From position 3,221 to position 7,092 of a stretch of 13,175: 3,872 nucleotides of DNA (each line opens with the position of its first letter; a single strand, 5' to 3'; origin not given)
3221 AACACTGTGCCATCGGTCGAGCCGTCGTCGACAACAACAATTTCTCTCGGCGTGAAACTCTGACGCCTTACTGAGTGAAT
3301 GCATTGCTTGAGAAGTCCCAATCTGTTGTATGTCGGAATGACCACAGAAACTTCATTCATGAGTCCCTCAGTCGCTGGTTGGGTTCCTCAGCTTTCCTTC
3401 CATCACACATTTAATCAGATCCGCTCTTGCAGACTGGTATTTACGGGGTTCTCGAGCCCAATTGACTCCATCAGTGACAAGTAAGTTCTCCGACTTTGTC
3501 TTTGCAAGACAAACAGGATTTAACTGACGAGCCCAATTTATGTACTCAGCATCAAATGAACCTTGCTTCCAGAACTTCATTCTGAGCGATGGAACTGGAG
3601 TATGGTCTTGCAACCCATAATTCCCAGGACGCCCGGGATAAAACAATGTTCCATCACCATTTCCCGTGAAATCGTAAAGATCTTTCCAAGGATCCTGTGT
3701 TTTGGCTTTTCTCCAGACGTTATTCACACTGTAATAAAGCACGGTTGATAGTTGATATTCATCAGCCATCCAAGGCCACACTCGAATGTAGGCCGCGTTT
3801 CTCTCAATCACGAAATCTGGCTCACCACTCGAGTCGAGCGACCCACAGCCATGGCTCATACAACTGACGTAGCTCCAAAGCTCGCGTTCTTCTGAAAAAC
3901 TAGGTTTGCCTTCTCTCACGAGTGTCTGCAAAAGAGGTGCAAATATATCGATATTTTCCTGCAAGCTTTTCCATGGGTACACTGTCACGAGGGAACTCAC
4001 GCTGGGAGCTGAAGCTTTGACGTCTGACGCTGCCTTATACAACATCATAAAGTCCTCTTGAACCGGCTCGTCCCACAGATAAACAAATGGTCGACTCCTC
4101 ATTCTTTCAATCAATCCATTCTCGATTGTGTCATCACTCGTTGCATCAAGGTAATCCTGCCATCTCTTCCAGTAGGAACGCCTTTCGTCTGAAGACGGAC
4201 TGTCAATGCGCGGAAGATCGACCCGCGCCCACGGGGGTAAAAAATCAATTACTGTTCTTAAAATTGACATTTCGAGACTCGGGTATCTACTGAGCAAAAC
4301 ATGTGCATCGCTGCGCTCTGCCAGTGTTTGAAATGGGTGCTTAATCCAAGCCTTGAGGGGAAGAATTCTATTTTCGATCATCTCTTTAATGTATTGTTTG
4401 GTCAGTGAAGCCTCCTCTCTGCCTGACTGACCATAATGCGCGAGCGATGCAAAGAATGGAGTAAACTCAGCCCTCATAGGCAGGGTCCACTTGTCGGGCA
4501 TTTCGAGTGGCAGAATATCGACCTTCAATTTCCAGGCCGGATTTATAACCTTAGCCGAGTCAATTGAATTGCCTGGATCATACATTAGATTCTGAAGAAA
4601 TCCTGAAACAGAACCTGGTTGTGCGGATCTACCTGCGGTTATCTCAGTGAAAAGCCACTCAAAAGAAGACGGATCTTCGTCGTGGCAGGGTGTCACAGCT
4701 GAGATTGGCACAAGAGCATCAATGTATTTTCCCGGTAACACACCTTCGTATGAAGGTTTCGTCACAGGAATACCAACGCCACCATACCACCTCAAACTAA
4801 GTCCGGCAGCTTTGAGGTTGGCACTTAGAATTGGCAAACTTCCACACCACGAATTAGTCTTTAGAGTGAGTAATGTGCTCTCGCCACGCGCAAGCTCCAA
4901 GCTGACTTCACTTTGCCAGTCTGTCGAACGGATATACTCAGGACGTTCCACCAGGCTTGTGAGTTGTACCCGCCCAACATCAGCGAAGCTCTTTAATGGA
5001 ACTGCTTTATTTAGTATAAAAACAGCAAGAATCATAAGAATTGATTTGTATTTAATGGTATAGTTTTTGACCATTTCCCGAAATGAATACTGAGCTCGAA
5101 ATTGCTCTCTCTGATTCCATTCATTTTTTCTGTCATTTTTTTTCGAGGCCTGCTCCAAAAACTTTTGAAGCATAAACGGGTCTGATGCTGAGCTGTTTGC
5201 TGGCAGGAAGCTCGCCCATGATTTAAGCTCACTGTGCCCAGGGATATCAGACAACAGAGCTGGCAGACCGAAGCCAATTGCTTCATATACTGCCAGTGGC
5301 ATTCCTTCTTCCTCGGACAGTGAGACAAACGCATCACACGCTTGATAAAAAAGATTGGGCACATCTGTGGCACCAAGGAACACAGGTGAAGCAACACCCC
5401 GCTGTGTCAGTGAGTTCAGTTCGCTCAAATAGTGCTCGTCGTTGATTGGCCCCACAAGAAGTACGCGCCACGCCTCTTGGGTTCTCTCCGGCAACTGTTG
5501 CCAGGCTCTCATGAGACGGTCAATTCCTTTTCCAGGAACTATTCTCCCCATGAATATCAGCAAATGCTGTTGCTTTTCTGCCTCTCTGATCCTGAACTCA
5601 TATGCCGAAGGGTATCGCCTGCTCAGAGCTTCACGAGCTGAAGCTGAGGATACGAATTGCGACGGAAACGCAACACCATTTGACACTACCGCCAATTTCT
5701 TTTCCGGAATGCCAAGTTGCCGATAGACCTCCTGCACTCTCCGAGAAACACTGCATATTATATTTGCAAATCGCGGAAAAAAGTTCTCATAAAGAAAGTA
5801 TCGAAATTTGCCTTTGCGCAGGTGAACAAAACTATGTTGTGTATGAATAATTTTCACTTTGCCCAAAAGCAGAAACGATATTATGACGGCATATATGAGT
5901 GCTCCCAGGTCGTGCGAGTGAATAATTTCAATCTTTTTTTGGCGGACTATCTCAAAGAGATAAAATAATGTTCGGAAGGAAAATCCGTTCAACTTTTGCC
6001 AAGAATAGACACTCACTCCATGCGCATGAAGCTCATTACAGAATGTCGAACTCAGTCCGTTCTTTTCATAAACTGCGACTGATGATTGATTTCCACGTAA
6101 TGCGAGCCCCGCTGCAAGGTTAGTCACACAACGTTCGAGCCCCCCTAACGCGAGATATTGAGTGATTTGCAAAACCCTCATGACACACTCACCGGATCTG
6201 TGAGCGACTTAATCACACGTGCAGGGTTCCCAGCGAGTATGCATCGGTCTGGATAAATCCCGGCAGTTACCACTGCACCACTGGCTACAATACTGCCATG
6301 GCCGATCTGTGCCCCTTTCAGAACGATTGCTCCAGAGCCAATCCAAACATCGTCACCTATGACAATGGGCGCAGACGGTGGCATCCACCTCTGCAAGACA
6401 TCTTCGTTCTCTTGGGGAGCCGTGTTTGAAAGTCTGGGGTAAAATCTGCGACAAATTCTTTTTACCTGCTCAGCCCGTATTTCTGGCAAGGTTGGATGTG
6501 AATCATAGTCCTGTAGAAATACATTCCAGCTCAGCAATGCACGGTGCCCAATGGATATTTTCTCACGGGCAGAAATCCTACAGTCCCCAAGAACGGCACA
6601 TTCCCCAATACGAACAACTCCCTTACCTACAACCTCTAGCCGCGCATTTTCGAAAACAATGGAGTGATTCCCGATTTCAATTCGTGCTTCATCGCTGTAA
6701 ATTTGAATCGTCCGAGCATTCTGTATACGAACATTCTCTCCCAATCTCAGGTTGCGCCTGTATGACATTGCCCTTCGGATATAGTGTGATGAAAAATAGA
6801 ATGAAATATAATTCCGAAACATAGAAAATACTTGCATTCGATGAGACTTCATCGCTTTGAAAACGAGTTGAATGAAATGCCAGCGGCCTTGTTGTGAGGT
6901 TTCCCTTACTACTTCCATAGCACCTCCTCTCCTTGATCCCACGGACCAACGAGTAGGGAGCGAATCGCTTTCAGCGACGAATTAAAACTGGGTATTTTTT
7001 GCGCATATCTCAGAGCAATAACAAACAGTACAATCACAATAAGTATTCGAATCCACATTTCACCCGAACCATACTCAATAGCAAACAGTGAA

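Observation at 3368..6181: Single polypeptide joins a cytoplasmic GT4 glycosyltransferase to an extracytoplasmic glycoside-hydrolase-like domain through one TM helix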

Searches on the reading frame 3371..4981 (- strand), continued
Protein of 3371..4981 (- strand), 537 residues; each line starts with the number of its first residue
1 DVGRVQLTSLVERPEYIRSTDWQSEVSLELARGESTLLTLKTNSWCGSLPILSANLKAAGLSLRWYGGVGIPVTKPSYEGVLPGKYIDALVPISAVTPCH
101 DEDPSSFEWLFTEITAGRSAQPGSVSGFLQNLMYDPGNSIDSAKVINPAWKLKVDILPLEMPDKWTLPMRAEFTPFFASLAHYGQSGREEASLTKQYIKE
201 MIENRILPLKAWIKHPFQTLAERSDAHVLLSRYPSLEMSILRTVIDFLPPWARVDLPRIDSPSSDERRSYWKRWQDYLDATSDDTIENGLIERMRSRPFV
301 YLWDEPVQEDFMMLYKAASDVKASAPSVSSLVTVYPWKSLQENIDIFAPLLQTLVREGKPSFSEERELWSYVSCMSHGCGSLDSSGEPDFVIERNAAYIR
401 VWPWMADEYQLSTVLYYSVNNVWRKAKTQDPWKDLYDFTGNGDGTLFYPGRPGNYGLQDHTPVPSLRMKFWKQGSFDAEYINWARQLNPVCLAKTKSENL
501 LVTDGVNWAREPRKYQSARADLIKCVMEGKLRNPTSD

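Call 39: fold_search(model_id=the predicted structure, library=pdb)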
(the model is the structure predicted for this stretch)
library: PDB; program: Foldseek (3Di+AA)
matches with E <= 10: 966; with E <= 0.001: 38
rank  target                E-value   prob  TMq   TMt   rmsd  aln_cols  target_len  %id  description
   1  8k2g_A                5.0e-25  1.00  0.61  0.64   6.6       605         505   19  Crystal structure of Group 1 Oligosaccharide-releasing beta-N-acetylgalactosaminidase NgaCa from Cohnella abietis, apo (released 2024-04-24)
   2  8k2f                  3.9e-24  1.00  0.61  0.66   6.5       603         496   18  Crystal structure of Group 1 oligosaccharide-releasing beta-N-acetylgalactosaminidase NgaCa from Cohnella abietis, apo 1 (released 2024-04-24)
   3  8k2j                  4.7e-23  1.00  0.66  0.67   5.9       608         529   15  Crystal structure of Group 3 Oligosaccharide/Monosaccharide-releasing beta-N-acetylgalactosaminidase NgaDssm, apo form (released 2024-04-24)
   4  8k2i_B                8.8e-23  1.00  0.65  0.63   6.8       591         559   18  Crystal structure of Group 2 Oligosaccharide/Monosaccharide-releasing beta-N-acetylhexosaminidase NgaAt from Arabidops (released 2024-04-24)
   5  8k2m                  9.3e-23  1.00  0.70  0.67   5.8       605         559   14  Crystal structure of Group 4 Monosaccharide-releasing beta-N-acetylgalactosaminidase NgaP2 from Paenibacillus sp. TS12 i (released 2024-04-24)
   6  8k2h_A                1.4e-22  1.00  0.67  0.65   6.3       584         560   18  Crystal structure of Group 2Oligosaccharide/Monosaccharide-releasing beta-N-acetylhexosaminidase NgaAt from Arabidopsi (released 2024-04-24)
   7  8k2l                  1.6e-22  1.00  0.69  0.67   6.3       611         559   13  Crystal structure of Group 4 Monosaccharide-releasing beta-N-acetylgalactosaminidase NgaP2 from Paenibacillus sp. TS12,  (released 2024-04-24)
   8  8k2h_B                1.7e-22  1.00  0.67  0.64   6.0       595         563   17  Crystal structure of Group 2Oligosaccharide/Monosaccharide-releasing beta-N-acetylhexosaminidase NgaAt from Arabidopsi (released 2024-04-24)
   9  8k2n_A                1.5e-21  1.00  0.69  0.69   5.9       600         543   14  Crystal structure of Group 4 Monosaccharide-releasing beta-N-acetylgalactosaminidase NgaLy from Lacticaseibacillus yic (released 2024-04-24)
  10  8p4l_A                4.4e-21  1.00  0.70  0.70   5.9       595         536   16  Beta-N-acetylgalactosaminidase from Niabella aurantiaca (released 2024-01-17)
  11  8k2n_D                6.9e-21  1.00  0.69  0.69   6.2       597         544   14  Crystal structure of Group 4 Monosaccharide-releasing beta-N-acetylgalactosaminidase NgaLy from Lacticaseibacillus yic (released 2024-04-24)
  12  8k2n_B                6.9e-21  1.00  0.64  0.63   8.3       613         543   13  Crystal structure of Group 4 Monosaccharide-releasing beta-N-acetylgalactosaminidase NgaLy from Lacticaseibacillus yic (released 2024-04-24)
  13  5l7r_A                7.9e-20  1.00  0.63  0.60   6.6       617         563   11  Crystal structure of BvGH123 (released 2017-03-22)
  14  5l7u_A                2.0e-19  1.00  0.63  0.61   7.3       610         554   11  Crystal structure of BvGH123 with bound GalNAc (released 2017-03-22)
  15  5l7u_B                8.1e-19  1.00  0.62  0.60   6.7       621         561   10  Crystal structure of BvGH123 with bound GalNAc (released 2017-03-22)
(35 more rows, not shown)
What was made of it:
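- The top 22 Foldseek hits are all GH123 (call 39).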

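Call 45: search_protein_families(library=pfam, proteins=[P0040, P0046, P0053, P0066, P0071, P0051], max_evalue=0.001)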
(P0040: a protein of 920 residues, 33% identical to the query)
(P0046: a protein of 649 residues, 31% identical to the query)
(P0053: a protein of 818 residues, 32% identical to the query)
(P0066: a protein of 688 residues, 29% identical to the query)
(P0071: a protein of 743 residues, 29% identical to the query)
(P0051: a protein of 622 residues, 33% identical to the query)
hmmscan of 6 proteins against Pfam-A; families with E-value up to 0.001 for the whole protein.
P0040 (920 aa): 2 families
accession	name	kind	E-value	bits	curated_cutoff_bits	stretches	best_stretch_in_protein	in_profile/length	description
PF01757.29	Acyl_transf_3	-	4e-21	75.8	31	1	25-347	3-323/326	Acyltransferase domain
PF13320.12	GH123_cat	-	4e-09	36.7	23.1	1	663-873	137-323/324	Glycoside hydrolase 123, catalytic domain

P0046 (649 aa): 2 families
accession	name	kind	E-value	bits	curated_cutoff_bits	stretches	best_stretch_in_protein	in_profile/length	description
PF13320.12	GH123_cat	-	1.1e-11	45.1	23.1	1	387-603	138-323/324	Glycoside hydrolase 123, catalytic domain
PF04932.20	Wzy_C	-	5.8e-07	29.8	31.7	1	1-54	94-149/149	O-Antigen ligase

P0053 (818 aa): 2 families
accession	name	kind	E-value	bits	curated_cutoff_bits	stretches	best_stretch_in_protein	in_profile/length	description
PF04932.20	Wzy_C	-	6.6e-17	62.1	31.7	1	80-209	3-149/149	O-Antigen ligase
PF13320.12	GH123_cat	-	3e-07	30.6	23.1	1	581-771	156-323/324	Glycoside hydrolase 123, catalytic domain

P0066 (688 aa): 1 family
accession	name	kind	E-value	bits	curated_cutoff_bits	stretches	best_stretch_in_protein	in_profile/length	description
PF04932.20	Wzy_C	-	3.5e-10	40.3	31.7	1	7-76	77-148/149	O-Antigen ligase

P0071 (743 aa): 3 families
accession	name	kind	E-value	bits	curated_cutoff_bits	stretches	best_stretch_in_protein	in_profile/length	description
PF13320.12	GH123_cat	-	2.3e-13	50.7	23.1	1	489-697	136-323/324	Glycoside hydrolase 123, catalytic domain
PF00754.31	F5_F8_type_C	-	6.8e-11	42.8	28.2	1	83-190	12-127/127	F5/8 type C domain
PF22633.2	F5_F8_type_C_2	-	8.3e-10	39.6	27.8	1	87-174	1-91/91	NedA-like, galactose-binding domain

P0051 (622 aa): 1 family
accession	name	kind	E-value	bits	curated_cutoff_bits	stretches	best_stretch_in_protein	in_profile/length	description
PF13320.12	GH123_cat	-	6.7e-07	29.4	23.1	1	343-553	137-323/324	Glycoside hydrolase 123, catalytic domain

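Call 49: search_protein_representatives(protein=window:3371-4981:-)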
Query: 537 residues. Proteins with E-value up to 0.001 (for the whole library): 1122; up to 1e-10: 464; up to 1e-30: 65. The best 150 are listed.
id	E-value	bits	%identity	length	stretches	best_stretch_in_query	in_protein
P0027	1.8e-252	855.0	98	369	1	169-537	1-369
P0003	8.9e-213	724.0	60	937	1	6-527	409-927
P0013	6.6e-176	602.2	50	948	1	6-528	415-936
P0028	2.6e-167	573.9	49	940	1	6-527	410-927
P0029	1.5e-161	554.8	53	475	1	71-527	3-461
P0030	2.5e-90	319.7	44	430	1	143-522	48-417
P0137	3.4e-78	279.7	40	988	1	28-488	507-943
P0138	1.1e-76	274.7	38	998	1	24-519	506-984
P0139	4.9e-76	272.6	39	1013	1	31-519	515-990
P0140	5.7e-75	269.1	36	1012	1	18-519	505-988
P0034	7.3e-75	268.7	38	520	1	60-522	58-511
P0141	4.4e-74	266.1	37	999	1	24-520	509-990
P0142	8.9e-73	261.8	38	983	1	39-519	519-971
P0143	2.2e-72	260.5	35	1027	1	14-519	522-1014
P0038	2.1e-70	254.0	40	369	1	160-519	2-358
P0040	5.4e-70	252.6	35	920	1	10-519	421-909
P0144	2.4e-69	250.5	38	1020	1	60-515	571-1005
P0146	5.2e-68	246.1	37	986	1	14-520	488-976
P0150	1.2e-62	228.4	34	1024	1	32-520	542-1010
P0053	2.8e-62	227.2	35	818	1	60-520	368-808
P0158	7.0e-55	202.7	34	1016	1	73-520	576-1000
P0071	4.1e-47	177.1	33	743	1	30-522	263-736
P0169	2.3e-41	158.2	34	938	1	50-519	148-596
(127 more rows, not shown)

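Call 51: search_protein_families(library=pfam, proteins=[P0137, P0138, P0139, P0140, P0143, P0144, P0146, P0150, P0169], max_evalue=0.001)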
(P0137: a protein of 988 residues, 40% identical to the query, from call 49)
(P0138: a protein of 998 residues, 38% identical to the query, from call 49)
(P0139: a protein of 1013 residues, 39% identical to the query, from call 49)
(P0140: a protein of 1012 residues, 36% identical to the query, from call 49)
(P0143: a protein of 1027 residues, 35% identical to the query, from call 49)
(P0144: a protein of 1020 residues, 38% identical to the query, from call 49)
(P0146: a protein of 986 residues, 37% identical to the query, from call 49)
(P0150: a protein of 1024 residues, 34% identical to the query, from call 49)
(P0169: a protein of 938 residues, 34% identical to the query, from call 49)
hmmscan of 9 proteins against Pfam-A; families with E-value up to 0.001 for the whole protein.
P0137 (988 aa): 2 families
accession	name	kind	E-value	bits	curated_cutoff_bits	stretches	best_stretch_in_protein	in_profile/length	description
PF04932.20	Wzy_C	-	2e-21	76.8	31.7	1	265-398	2-149/149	O-Antigen ligase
PF13320.12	GH123_cat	-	6.4e-12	45.9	23.1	1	729-938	135-323/324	Glycoside hydrolase 123, catalytic domain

P0138 (998 aa): 1 family
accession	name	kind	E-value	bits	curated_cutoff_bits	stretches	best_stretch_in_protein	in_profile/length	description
PF04932.20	Wzy_C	-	1.4e-22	80.6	31.7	1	273-405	3-149/149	O-Antigen ligase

P0139 (1013 aa): 2 families
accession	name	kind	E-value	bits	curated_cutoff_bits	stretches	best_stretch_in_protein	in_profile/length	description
PF04932.20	Wzy_C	-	1.1e-19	71.2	31.7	1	266-400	1-149/149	O-Antigen ligase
PF13320.12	GH123_cat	-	2e-10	41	23.1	1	743-953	137-323/324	Glycoside hydrolase 123, catalytic domain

P0140 (1012 aa): 2 families
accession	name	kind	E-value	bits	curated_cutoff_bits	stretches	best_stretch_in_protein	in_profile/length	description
PF04932.20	Wzy_C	-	1e-19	71.2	31.7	1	267-400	3-149/149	O-Antigen ligase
PF13320.12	GH123_cat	-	4.2e-10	39.9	23.1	1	737-952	132-323/324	Glycoside hydrolase 123, catalytic domain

P0143 (1027 aa): 1 family
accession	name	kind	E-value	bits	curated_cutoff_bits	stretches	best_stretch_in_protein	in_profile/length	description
PF04932.20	Wzy_C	-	4e-14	53.1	31.7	1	270-402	2-148/149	O-Antigen ligase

P0144 (1020 aa): 2 families
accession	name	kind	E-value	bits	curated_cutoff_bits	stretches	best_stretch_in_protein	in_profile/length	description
PF04932.20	Wzy_C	-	7.6e-21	74.9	31.7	1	288-420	4-149/149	O-Antigen ligase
PF13320.12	GH123_cat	-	5e-14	52.8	23.1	1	763-974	137-324/324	Glycoside hydrolase 123, catalytic domain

P0146 (986 aa): 2 families
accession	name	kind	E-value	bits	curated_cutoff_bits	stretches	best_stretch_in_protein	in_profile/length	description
PF04932.20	Wzy_C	-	2.1e-20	73.5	31.7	1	255-389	1-149/149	O-Antigen ligase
PF13320.12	GH123_cat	-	1.8e-17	64.1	23.1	1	722-939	130-323/324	Glycoside hydrolase 123, catalytic domain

P0150 (1024 aa): 2 families
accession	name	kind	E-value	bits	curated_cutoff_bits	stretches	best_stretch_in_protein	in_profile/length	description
PF04932.20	Wzy_C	-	7.9e-17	61.9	31.7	1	280-413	2-149/149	O-Antigen ligase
PF13320.12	GH123_cat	-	5.2e-10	39.6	23.1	1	764-968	136-316/324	Glycoside hydrolase 123, catalytic domain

P0169 (938 aa): 3 families
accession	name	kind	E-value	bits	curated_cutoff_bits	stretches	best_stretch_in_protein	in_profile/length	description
PF13320.12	GH123_cat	-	1.5e-06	28.3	23.1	1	354-569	137-323/324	Glycoside hydrolase 123, catalytic domain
PF13205.12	Big_5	-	2.5e-05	25.4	23.6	1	3-92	13-102/105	Bacterial Ig-like domain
PF00041.27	fn3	-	2.8e-05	24.7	25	1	622-694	10-82/84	Fibronectin type III domain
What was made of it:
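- At least 17 clusters (50% identity) of about 1000-aa Wzy_C::GH123 fusions are the nearest relatives of the C-domain (calls 49, 51). Independent fusions to Wzy_C and acyltransferase-3 all point to polysaccharide assembly (calls 45, 51).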

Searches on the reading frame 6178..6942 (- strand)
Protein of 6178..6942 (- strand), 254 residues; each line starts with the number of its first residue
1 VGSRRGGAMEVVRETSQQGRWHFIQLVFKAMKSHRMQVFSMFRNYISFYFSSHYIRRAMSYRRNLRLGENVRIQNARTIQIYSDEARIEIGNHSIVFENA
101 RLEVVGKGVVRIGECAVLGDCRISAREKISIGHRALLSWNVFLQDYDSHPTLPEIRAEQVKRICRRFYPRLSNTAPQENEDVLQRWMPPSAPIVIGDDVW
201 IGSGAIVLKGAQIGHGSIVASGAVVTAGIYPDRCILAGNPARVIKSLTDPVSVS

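Call 5: search_protein_families(library=pfam, proteins=[window:6178-6942:-], max_evalue=0.01)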
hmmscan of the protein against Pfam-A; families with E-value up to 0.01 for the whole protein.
window:6178-6942:- (254 aa): 3 families
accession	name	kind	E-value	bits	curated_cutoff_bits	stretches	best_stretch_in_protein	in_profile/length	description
PF00132.30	Hexapep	-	3.5e-10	39.6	27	1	193-226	2-35/36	Bacterial transferase hexapeptide (six repeats)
PF14602.12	Hexapep_2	-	1.4e-07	31.6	27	1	192-227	1-34/34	Hexapeptide repeat of succinyl-transferase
PF25084.1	LbH_EIF2B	-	0.0096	16.4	54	0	194-228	63-96/105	EIF2B subunit epsilon LbH domain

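Call 37: search_protein_families(library=ncbifam, proteins=[window:6181-6942:-], max_evalue=0.001)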
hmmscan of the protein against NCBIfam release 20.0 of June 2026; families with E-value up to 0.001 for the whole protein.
window:6181-6942:- (254 aa): 34 families (the best 25 are shown)
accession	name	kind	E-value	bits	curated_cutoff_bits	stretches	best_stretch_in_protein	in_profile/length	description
NF007240.0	PRK09677.1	equivalog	2.7e-19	69.4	243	1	189-247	127-184/192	putative lipopolysaccharide biosynthesis O-acetyl transferase WbbJ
TIGR03532.1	DapD_Ac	equivalog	6.3e-15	55.4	231.75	1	188-248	155-215/231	2,3,4,5-tetrahydropyridine-2,6-dicarboxylate N-acetyltransferase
TIGR03308.1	phn_thr-fam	hypoth_equivalog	1.2e-14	54.7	201.65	1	189-246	105-161/204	phosphonate metabolim protein, transferase hexapeptide repeat family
NF007499.0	PRK10092.1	equivalog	3.3e-13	49.8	314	1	191-247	128-183/183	maltose O-acetyltransferase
NF007076.0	PRK09527.1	equivalog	6.5e-13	48.5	347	1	190-249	129-187/203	galactoside O-acetyltransferase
NF000490.1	chloram_CatB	equivalog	8.8e-13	48.1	350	1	190-247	108-164/210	type B chloramphenicol O-acetyltransferase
NF000311.1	Vat_ABCDEFH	equivalog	1.5e-12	47.5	300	1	188-246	106-163/201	Vat family streptogramin A O-acetyltransferase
TIGR03570.1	NeuD_NnaD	subfamily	1.5e-11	44.3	160.8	1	193-242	154-202/202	NeuD/PglB/VioB family sugar acetyltransferase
NF007797.0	PRK10502.1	subfamily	2.8e-11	43.4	192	1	190-246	123-178/183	WcaF family extracellular polysaccharide biosynthesis acetyltransferase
NF033468.1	stregram_VatI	exception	2.7e-10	40.4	415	1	193-246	113-165/208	streptogramin A O-acetyltransferase Vat(I)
NF000097.1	stregram_VatC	exception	7.1e-10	39.1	425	1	192-245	118-170/212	streptogramin A O-acetyltransferase Vat(C)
NF000504.1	stregram_VatH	exception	1.3e-09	38.3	475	1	188-246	113-170/216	streptogramin A O-acetyltransferase Vat(H)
NF050158.1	CarbAnhydGPos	equivalog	1.5e-09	37.7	250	1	195-249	90-145/172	gamma carbonic anhydrase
NF000101.1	stregram_VatA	exception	2.5e-09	37.1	450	1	188-245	114-170/219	streptogramin A O-acetyltransferase Vat(A)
NF058585.1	HptprglPActTf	PfamEq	5e-09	35.9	300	1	193-246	107-159/172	heptaprenylglyceryl phosphate O-acetyltransferase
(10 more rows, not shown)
